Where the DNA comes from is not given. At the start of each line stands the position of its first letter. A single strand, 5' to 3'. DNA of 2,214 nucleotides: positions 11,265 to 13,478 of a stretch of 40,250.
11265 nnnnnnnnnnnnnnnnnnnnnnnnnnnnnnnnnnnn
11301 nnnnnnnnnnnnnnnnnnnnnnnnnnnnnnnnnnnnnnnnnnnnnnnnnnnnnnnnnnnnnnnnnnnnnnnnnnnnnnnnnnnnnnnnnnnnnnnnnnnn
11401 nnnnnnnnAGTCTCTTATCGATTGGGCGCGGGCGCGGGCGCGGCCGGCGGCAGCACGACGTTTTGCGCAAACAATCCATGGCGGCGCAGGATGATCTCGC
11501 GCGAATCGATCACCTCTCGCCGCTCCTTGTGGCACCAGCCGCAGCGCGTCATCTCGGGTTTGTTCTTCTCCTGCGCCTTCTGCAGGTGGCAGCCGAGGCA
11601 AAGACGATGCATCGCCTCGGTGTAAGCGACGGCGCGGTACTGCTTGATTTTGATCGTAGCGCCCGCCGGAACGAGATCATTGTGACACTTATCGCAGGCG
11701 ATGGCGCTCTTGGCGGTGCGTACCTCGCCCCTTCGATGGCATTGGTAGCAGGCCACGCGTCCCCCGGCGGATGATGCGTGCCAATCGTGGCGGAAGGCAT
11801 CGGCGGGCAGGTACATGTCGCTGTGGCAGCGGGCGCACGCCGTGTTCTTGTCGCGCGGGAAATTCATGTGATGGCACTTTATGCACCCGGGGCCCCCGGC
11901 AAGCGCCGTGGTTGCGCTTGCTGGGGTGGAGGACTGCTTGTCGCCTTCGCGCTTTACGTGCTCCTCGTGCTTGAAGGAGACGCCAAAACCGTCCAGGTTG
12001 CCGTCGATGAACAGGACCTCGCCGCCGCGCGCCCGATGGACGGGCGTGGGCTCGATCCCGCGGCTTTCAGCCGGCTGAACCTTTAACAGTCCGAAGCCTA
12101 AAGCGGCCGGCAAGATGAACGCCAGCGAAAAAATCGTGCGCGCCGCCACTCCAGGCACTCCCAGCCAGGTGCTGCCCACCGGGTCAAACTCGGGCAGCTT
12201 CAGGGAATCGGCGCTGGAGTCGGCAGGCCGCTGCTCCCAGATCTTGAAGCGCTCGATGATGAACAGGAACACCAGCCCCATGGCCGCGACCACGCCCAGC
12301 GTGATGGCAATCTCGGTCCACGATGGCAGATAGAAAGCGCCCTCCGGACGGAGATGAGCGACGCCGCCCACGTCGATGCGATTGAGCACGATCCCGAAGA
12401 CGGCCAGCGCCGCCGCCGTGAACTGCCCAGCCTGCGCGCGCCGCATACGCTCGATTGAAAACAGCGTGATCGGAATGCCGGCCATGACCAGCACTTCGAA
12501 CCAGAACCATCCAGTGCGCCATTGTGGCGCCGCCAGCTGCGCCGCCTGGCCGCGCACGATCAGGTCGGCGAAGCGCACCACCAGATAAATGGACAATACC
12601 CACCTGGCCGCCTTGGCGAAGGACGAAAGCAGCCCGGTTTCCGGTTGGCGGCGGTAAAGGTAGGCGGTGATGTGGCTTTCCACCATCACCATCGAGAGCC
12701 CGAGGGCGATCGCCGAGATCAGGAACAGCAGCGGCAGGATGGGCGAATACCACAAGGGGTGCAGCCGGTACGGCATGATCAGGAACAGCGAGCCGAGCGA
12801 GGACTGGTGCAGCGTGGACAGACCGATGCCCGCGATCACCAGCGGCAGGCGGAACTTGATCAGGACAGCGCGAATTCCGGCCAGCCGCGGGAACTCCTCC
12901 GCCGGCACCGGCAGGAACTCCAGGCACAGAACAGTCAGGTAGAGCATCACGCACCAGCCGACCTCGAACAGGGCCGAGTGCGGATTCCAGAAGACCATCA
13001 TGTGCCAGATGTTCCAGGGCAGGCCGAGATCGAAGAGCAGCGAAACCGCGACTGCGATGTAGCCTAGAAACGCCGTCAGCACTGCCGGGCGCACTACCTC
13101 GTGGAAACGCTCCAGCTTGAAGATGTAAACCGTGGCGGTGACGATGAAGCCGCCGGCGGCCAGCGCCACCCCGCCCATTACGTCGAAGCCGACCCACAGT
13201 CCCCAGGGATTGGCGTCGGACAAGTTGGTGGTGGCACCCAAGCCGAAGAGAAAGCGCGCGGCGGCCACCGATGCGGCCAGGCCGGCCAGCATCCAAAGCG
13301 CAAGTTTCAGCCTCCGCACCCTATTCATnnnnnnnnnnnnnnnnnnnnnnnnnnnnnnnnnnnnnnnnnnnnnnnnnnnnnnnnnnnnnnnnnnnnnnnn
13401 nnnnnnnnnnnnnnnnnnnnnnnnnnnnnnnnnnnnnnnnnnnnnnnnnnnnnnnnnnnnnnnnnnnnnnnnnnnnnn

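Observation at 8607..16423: Seven-gene translationally coupled operon: Hmc/DsrMKJOP-like redox module without any catalytic partner, hard-wired to its own two-component system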

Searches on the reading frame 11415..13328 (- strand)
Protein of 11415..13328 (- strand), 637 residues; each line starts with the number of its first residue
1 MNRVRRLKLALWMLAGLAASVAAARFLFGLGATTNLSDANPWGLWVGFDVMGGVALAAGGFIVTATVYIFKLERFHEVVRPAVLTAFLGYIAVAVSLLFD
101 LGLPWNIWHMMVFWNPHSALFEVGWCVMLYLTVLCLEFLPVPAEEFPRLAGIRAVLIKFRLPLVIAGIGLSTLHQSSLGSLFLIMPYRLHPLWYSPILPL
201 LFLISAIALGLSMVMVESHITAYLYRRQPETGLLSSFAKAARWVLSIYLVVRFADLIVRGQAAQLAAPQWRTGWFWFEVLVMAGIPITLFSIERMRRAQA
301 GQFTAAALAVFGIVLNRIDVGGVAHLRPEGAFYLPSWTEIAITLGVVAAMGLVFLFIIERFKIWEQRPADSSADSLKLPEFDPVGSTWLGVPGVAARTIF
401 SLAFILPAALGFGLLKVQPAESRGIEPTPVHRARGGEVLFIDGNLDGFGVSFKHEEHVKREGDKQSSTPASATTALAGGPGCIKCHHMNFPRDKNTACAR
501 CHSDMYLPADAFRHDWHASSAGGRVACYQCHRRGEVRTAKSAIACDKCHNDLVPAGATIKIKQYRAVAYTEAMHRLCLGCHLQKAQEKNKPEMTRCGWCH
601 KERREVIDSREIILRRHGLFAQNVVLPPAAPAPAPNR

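Call 5: search_protein_families(library=pfam, proteins=[window:11415-13328:-], max_evalue=0.01)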
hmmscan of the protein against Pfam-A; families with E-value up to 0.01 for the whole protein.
window:11415-13328:- (637 aa): 4 families
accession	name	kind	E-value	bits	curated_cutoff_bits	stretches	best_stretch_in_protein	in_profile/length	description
PF03916.19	NrfD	-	1.1e-19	71.6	25.8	1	35-318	4-302/313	Polysulphide reductase, NrfD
PF02085.21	Cytochrom_CIII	-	1.2e-10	42.1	22.9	2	511-600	22-101/101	Class III cytochrome C family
PF14537.11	Cytochrom_c3_2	-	6.1e-08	33.5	25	1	481-550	8-79/79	Cytochrome c3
PF14522.11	Cytochrome_C7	-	5.2e-07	29.8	24.8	2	494-550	12-67/67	Cytochrome c7 and related cytochrome c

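Call 6: search_protein_families(library=ncbifam, proteins=[window:11415-13328:-], max_evalue=0.01)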
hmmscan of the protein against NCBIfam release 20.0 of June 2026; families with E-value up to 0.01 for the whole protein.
window:11415-13328:- (637 aa): 6 families
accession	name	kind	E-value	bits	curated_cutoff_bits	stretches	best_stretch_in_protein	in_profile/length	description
NF045714.1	sulf_resp_HmcC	equivalog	9.2e-96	321.4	550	1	14-369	13-373/376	sulfate respiration complex protein HmcC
NF008133.1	PRK10881.1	equivalog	1.2e-86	291.6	450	1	11-363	19-373/377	Ni/Fe-hydrogenase cytochrome b subunit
NF041784.1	mnquin_red_QrcD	equivalog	6e-34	118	570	1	17-354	30-391/408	menaquinone reductase integral membrane subunit QrcD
TIGR03148.1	cyt_nit_nrfD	equivalog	1.3e-08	34.5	347.6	1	77-317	47-304/316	cytochrome c nitrite reductase subunit NrfD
NF045798.1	DsrP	equivalog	6.3e-07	29.1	350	1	11-358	19-336/346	sulfate reduction electron transfer complex DsrMKJOP subunit DsrP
NF045713.1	CxxCH_16_HmcA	equivalog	1.9e-05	23.5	400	1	543-605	199-257/541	sulfate respiration complex hexadecaheme cytochrome HmcA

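Call 14: find_homologous_proteins(query=window:11415-13328:-, max_evalue=1e-10)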
Query window:11415-13328:- (637 aa): 7995 proteins with E <= 1e-10 among 8000 candidates; the best 120 are listed.
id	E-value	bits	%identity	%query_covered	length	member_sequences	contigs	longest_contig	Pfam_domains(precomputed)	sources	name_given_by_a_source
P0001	0.0e+0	1439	100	98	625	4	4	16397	PF14537.12,PF03916.20,PF02085.22,PF14522.12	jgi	jgi:Ni/Fe-hydrogenase subunit HybB-like protein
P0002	0.0e+0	1114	77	99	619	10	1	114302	PF14537.12,PF03916.20,PF02085.22,PF14522.12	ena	-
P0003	0.0e+0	1103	76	98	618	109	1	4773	PF03916.20,PF02085.22,PF14522.12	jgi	jgi:Ni/Fe-hydrogenase subunit HybB-like protein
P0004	0.0e+0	1096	75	98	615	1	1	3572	PF14537.12,PF03916.20,PF02085.22,PF14522.12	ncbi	-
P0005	0.0e+0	1096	74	99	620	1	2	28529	PF14537.12,PF03916.20,PF02085.22,PF14522.12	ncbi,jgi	jgi:Ni/Fe-hydrogenase subunit HybB-like protein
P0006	0.0e+0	1092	75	98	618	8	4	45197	PF14537.12,PF03916.20,PF02085.22,PF14522.12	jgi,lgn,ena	-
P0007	0.0e+0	1091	76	99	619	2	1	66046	PF14537.12,PF03916.20,PF02085.22,PF14522.12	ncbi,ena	-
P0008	0.0e+0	1090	75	99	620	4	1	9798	PF14537.12,PF03916.20,PF02085.22,PF14522.12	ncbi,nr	ncbi:MAG: Ni/Fe-hydrogenase cytochrome b subunit [Acidobacteriia bacterium]|nr:Ni/Fe-hydrogenase cyt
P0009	0.0e+0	1086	74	98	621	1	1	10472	PF14537.12,PF03916.20,PF02085.22,PF14522.12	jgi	jgi:Ni/Fe-hydrogenase subunit HybB-like protein/Zn finger protein HypA/HybF involved in hydrogenase 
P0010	0.0e+0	1085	75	98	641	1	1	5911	PF03916.20,PF02085.22,PF14522.12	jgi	jgi:Ni/Fe-hydrogenase subunit HybB-like protein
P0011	0.0e+0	1083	76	97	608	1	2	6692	PF14537.12,PF03916.20,PF02085.22,PF14522.12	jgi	jgi:Ni/Fe-hydrogenase subunit HybB-like protein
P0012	0.0e+0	1080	74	99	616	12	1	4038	PF14537.12,PF03916.20,PF02085.22,PF14522.12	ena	-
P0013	0.0e+0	1080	74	98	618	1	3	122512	PF03916.20,PF02085.22,PF14522.12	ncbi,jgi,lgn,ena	jgi:Ni/Fe-hydrogenase subunit HybB-like protein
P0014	0.0e+0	1075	74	99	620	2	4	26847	PF14537.12,PF03916.20,PF02085.22,PF14522.12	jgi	jgi:Ni/Fe-hydrogenase subunit HybB-like protein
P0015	0.0e+0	1075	73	98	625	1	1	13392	PF14537.12,PF03916.20,PF02085.22,PF14522.12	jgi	jgi:Ni/Fe-hydrogenase subunit HybB-like protein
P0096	5.9e-271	919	65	97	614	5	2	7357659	PF14537.12,PF03916.20,PF02085.22,PF14522.12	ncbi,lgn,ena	-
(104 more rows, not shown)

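Call 16: find_encoding_contigs(protein=P0096, flank=10000, max_places=3)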
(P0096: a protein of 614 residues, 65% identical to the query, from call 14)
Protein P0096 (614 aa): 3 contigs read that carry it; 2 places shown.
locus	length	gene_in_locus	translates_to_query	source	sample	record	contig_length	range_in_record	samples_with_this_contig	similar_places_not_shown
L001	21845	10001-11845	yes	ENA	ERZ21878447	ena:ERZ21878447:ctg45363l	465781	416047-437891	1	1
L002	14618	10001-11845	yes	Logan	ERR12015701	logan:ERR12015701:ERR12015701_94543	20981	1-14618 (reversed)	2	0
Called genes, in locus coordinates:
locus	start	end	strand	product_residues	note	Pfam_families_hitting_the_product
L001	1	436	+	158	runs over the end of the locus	PF14361:RsbRD_N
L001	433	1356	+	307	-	PF02665:Nitrate_red_gam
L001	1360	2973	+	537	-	PF13187:Fer4_9 (faint), PF12838:Fer4_7 (faint), PF13183:Fer4_8, PF13534:Fer4_17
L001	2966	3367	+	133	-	-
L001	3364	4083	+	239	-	PF13183:Fer4_8 (faint), PF13247:Fer4_11, PF13187:Fer4_9 (weak), PF00037:Fer4 (weak), PF12837:Fer4_6 (weak), PF13237:Fer4_10 (weak), PF12838:Fer4_7 (weak), PF13187:Fer4_9, +1 more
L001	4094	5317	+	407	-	PF03916:NrfD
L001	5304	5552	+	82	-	-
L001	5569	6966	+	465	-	PF01656:CbiA, PF13500:AAA_26 (weak), PF07685:GATase_3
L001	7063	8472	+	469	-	PF13183:Fer4_8 (weak), PF13534:Fer4_17 (weak), PF02754:CCG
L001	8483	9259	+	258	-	-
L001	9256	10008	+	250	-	PF00037:Fer4 (faint), PF12797:Fer4_2 (faint), PF13237:Fer4_10 (faint), PF12838:Fer4_7 (faint), PF13247:Fer4_11, PF12837:Fer4_6 (weak), PF13187:Fer4_9 (weak)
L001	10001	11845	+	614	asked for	PF03916:NrfD, PF14522:Cytochrome_C7 (faint), PF14537:Cytochrom_c3_2 (faint), PF02085:Cytochrom_CIII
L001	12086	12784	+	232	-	PF00392:GntR, PF07729:FCD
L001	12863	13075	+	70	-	-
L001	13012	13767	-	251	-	PF04962:KduI, PF07883:Cupin_2 (faint)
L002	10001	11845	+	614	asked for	PF03916:NrfD, PF14522:Cytochrome_C7 (faint), PF14537:Cytochrom_c3_2 (faint), PF02085:Cytochrom_CIII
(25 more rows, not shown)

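Call 18: find_related_loci(query=A1, collection=genome_contigs, flank=10000)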
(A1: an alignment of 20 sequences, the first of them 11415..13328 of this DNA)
Query A1 (637 aa) in genome_contigs; peptide patterns used: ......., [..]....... (x = any residue, [..] = any of these).
356 stretches matched a pattern; 333 encode a relative of the query (tblastn E <= 1e-3); the best 80 are kept; 80 distinct loci.
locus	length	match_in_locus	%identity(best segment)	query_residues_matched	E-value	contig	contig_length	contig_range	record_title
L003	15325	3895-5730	77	1-627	0e+0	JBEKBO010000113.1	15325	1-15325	MAG: Candidatus Korobacteraceae bacterium isolate SPRUCE 138 SPRUCE_138_113, whole genome shotgun sequence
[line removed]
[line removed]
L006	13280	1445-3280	76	1-627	0e+0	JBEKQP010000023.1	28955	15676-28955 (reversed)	MAG: Candidatus Korobacteraceae bacterium isolate SPRUCE 490 SPRUCE_490_23, whole genome shotgun sequence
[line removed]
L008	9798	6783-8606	75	7-628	0e+0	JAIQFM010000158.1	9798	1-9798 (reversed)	MAG: Terriglobia bacterium isolate SRVP_22 SR-VP_26_10_2019_C_20cm_scaffold_11148, whole genome shotgun sequence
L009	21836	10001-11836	74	1-627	0e+0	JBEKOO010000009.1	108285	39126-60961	MAG: Candidatus Korobacteraceae bacterium isolate SPRUCE 442 SPRUCE_442_9, whole genome shotgun sequence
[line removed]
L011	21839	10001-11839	72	1-628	0e+0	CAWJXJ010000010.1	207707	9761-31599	MAG: uncultured Acidobacteriaceae bacterium isolate MFD05502.bin.1.194 genome assembly, contig: contig_59600, whole geno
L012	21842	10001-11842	74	1-628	0e+0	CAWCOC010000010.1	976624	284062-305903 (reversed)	MAG: Terriglobia bacterium isolate MFD04944.bin.1.270 genome assembly, contig: contig_53269, whole genome shotgun sequen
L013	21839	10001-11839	76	1-628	0e+0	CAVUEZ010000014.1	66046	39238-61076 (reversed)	MAG: Terriglobia bacterium isolate MFD04944.bin.2.199 genome assembly, contig: contig_71758, whole genome shotgun sequen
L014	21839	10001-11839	72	1-628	0e+0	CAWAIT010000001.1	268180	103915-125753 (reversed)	MAG: uncultured Acidobacteriaceae bacterium isolate MFD02579.bin.1.114 genome assembly, contig: contig_1247, whole genom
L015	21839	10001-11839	72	1-628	0e+0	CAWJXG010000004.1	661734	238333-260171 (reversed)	MAG: uncultured Acidobacteriaceae bacterium isolate MFD05502.bin.1.150 genome assembly, contig: contig_21293, whole geno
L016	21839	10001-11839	71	1-628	0e+0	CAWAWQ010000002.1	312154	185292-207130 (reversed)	MAG: uncultured Acidobacteriaceae bacterium isolate MFD05502.bin.1.151 genome assembly, contig: contig_30406, whole geno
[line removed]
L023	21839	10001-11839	69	1-628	0e+0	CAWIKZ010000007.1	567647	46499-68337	MAG: uncultured Acidobacteriaceae bacterium isolate MFD03323.bin.1.140 genome assembly, contig: contig_26887, whole geno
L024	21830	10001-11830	67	1-627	0e+0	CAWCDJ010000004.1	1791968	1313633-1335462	MAG: Bryobacterales bacterium isolate MFD05502.bin.1.198 genome assembly, contig: contig_30541, whole genome shotgun seq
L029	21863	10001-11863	67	1-636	0e+0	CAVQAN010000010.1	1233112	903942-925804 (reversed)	MAG: Bryobacterales bacterium isolate MFD01476.bin.2.102 genome assembly, contig: contig_40845, whole genome shotgun seq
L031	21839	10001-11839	67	1-628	0e+0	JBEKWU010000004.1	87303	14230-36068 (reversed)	MAG: Bryobacteraceae bacterium isolate SPRUCE 635 SPRUCE_635_4, whole genome shotgun sequence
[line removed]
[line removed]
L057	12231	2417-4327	59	1-629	0e+0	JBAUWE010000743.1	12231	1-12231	MAG: Terriglobia bacterium isolate MFD09702_ilm_asm_bin32 k127_226121, whole genome shotgun sequence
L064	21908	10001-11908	58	1-628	0e+0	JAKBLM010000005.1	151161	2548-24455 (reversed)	MAG: Acidobacteria bacterium isolate FK1.bin65 NODE_87_length_151161_cov_11.320140, whole genome shotgun sequence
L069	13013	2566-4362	61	7-628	0e+0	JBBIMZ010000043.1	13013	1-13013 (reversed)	MAG: Solibacteraceae bacterium isolate BR2F70218_bin_244 NODE_5014_length_13013_cov_3.611283, whole genome shotgun seque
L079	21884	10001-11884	57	1-635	0e+0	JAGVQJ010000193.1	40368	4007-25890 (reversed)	MAG: Calditrichaeota bacterium isolate DeMMO3_2 c_000000095926, whole genome shotgun sequence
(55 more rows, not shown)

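Call 42: search_protein_families(library=ncbifam, proteins=[L023:19134-19601:-, L031:1965-2957:+, L064:15574-16422:+, L024:5734-7002:+, L029:3640-4809:+, L011:12106-13503:-, L015:13401-13661:-, L042:13328-14164:-, L029:2477-2908:+, L031:22-1128:+], max_evalue=0.00001)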
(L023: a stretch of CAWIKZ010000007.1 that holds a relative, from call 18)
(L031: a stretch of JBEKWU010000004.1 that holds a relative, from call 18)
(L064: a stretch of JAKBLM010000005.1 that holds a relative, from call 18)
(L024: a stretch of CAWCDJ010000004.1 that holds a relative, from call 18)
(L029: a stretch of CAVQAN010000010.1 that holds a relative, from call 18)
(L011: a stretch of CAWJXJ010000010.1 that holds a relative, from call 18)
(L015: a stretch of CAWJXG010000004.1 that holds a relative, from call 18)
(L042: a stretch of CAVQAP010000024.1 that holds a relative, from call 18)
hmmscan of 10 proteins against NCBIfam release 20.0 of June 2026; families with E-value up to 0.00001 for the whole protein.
L023:19134-19601:- (155 aa): 4 families
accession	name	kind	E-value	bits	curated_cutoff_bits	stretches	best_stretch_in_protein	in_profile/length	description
TIGR02719.1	repress_PhaQ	equivalog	2e-17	63.8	139.35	1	53-149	23-116/138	poly-beta-hydroxybutyrate-responsive repressor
TIGR03433.1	padR_acidobact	paralog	5e-14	52.2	101.8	1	59-151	8-100/101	PadR family transcriptional regulator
NF053635.1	TransRegRv3488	equivalog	1.9e-08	34.4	140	1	70-145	23-94/98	Rv3488 family transcriptional regulator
NF006931.0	PRK09416.1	equivalog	4.3e-07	30.2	112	1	69-135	56-118/135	PadR family transcriptional regulator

L031:1965-2957:+ (330 aa): 2 families
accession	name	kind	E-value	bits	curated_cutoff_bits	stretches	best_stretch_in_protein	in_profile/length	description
NF038037.1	cytob_DsrM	equivalog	8.8e-156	518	300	1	10-329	1-320/320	sulfate reduction electron transfer complex DsrMKJOP subunit DsrM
TIGR00351.1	narI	equivalog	4.2e-08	33.3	105.55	1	123-285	46-212/225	respiratory nitrate reductase subunit gamma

L064:15574-16422:+ (282 aa): 1 family
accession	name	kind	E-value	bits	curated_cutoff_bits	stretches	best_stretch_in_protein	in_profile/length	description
TIGR02173.1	cyt_kin_arch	equivalog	2.2e-07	31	102.1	1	85-184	71-168/169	(d)CMP kinase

L024:5734-7002:+ (422 aa): 3 families
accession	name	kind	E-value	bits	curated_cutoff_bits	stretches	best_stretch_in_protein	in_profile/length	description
NF003166.0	PRK04149.1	subfamily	8.1e-142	472.2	387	1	4-407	4-389/393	sulfate adenylyltransferase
TIGR00339.1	sopT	equivalog_domain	1.7e-109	366.1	322.95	1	7-398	1-383/383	sulfate adenylyltransferase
NF004040.0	PRK05537.1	equivalog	8.4e-76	255.6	669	1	10-400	10-389/572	bifunctional sulfate adenylyltransferase/adenylylsulfate kinase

L029:3640-4809:+ (389 aa): 3 families
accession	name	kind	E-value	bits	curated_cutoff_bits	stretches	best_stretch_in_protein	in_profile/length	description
NF045798.1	DsrP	equivalog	1.3e-139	465.4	350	1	3-382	1-344/346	sulfate reduction electron transfer complex DsrMKJOP subunit DsrP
NF041784.1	mnquin_red_QrcD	equivalog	7.7e-18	64.9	570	2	203-376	223-396/408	menaquinone reductase integral membrane subunit QrcD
NF011568.0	PRK14992.1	equivalog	3.3e-06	26.7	314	1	45-219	13-186/341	tetrathionate reductase subunit TtrC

L011:12106-13503:- (465 aa): 8 families
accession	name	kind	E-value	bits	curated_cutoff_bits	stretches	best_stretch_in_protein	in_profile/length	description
NF002204.1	PRK01077.1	equivalog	2.3e-127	425.4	254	1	7-441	1-419/420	cobyrinic acid a,c-diamide synthase CobB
NF033195.1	F430_CfbB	exception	7.8e-122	407.3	560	1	9-452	1-449/451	Ni-sirohydrochlorin a,c-diamide synthase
TIGR00379.1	cobB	subfamily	1.4e-121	406.6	261.4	1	9-456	1-447/449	cobyrinic/hydrogenobyrinic acid a,c-diamide synthase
NF053748.1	bifunc_CobBC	exception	6.5e-98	329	950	1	7-458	1-445/797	bifunctional hydrogenobyrinic acid a,c-diamide synthase/histidinol phosphate aminotransferase CobBC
NF010471.0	PRK13896.1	equivalog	1.6e-76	258.1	693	1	9-443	3-422/433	cobyrinic acid a,c-diamide synthase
NF001989.1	PRK00784.1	equivalog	1.8e-07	30.2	273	0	9-43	2-36/480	cobyric acid synthase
TIGR03800.1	PLP_synth_Pdx2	equivalog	2.1e-06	27.8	105.55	1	266-349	11-90/184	pyridoxal 5'-phosphate synthase glutaminase subunit PdxT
TIGR00313.1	cobQ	equivalog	3.4e-06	26.2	309.9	0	134-193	170-231/477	cobyric acid synthase CobQ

L015:13401-13661:- (86 aa): 0 families

L042:13328-14164:- (278 aa): 0 families

L029:2477-2908:+ (143 aa): 1 family
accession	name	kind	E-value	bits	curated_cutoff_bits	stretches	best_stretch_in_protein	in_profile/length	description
NF038038.1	cytoc_DsrJ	equivalog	2.1e-41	141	100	1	11-132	1-121/121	sulfate reduction electron transfer complex DsrMKJOP subunit DsrJ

L031:22-1128:+ (368 aa): 24 families
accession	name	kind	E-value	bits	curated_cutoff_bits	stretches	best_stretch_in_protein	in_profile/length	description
NF009410.0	PRK12771.1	subfamily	3.3e-106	356.1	516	1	1-367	190-562/566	NAD(P)-binding protein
NF009454.0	PRK12814.1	equivalog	1.4e-75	255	916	1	2-330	246-585/657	putative NADPH-dependent glutamate synthase small subunit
NF009414.0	PRK12778.1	equivalog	1.7e-61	208.5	1103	1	2-251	484-749/752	bifunctional dihydroorotate dehydrogenase B NAD binding subunit/NADPH-dependent glutamate synthase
TIGR01316.1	gltA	equivalog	6.3e-55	186.8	471.75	1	2-249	186-447/449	NADPH-dependent glutamate synthase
TIGR03315.1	Se_ygfK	equivalog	3e-49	167.3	835.3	1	4-361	592-934/1012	putative selenate reductase subunit YgfK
TIGR01318.1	gltD_gamma_fam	subfamily_domain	3.2e-44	151.3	482.95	1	10-247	202-461/467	glutamate synthase, small subunit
NF009408.0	PRK12769.1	equivalog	1.3e-43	149.1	1003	1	11-247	389-647/659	formate-dependent uric acid utilization protein AegA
NF009413.0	PRK12775.1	equivalog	4.6e-43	147.2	1895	1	2-253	483-756/1006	putative trifunctional 2-polyprenylphenol hydroxylase/glutamate synthase subunit beta/ferritin domain-containing protein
NF009409.0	PRK12770.1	subfamily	2.1e-40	138.9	343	1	20-252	105-351/360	putative glutamate synthase subunit beta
NF009415.0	PRK12779.1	equivalog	8.5e-38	129.8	1519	1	2-246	359-621/944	putative bifunctional glutamate synthase subunit beta/2-polyprenylphenol hydroxylase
NF010590.0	PRK13984.1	equivalog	3.8e-36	124.4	946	1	1-252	340-607/611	putative oxidoreductase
NF009451.0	PRK12809.1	equivalog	3.2e-34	118.2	1154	1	10-252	371-635/639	formate-dependent uric acid utilization protein YgfT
TIGR01317.1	GOGAT_sm_gam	subfamily_domain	8.1e-19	67.8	447.7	1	3-251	197-478/485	glutamate synthase small subunit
TIGR02053.1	MerA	equivalog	2.1e-12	46.8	454.45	1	22-246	115-327/465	mercury(II) reductase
TIGR01292.1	TRX_reduct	equivalog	7.2e-10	38.2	343.45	0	79-136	141-195/300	thioredoxin-disulfide reductase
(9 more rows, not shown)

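Call 52: search_solved_structures(query=window:11415-13328:-, max_evalue=0.001)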
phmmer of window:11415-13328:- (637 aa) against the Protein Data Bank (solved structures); distinct sequences matched with E-value up to 0.001: 1.
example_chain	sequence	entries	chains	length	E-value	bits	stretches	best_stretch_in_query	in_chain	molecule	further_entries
2bq4_A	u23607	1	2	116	2.4e-06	29.5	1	511-602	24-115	BASIC CYTOCHROME C3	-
